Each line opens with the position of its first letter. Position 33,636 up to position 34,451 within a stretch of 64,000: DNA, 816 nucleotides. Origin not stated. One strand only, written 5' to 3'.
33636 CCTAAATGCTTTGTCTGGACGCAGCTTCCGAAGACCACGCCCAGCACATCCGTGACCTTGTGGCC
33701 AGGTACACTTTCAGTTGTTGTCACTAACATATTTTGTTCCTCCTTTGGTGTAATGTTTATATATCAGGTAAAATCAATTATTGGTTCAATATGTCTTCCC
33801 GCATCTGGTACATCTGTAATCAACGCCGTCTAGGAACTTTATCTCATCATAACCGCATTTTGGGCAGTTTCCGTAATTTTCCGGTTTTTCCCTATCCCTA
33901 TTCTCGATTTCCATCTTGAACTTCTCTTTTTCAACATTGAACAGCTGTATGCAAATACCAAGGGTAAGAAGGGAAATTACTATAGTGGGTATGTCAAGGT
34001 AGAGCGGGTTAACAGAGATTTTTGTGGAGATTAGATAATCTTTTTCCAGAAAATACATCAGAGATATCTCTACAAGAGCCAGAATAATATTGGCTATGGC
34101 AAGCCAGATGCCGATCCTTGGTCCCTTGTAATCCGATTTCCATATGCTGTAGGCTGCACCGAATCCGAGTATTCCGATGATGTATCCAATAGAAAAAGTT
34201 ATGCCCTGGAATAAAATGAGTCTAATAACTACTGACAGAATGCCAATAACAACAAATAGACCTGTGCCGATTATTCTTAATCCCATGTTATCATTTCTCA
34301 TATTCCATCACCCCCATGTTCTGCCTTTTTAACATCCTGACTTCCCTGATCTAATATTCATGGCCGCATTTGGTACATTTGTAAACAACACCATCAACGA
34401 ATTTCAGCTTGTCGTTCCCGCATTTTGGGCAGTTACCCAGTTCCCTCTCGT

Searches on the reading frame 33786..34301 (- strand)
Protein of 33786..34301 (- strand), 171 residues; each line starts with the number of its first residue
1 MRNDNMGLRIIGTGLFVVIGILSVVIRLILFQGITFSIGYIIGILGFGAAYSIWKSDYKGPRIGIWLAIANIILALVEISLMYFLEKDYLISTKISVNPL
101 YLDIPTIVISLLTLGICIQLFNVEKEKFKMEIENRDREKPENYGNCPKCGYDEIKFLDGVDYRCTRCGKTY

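Call 32: search_protein_families(library=pfam, proteins=[window:33786-34301:-], max_evalue=0.01)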
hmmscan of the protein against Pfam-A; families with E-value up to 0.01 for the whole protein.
window:33786-34301:- (171 aa): 1 family
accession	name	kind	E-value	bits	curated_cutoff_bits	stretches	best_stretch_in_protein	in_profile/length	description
PF12760.12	Zn_ribbon_IS1595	-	0.0096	16.3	25.4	0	145-170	20-46/46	Transposase zinc-ribbon domain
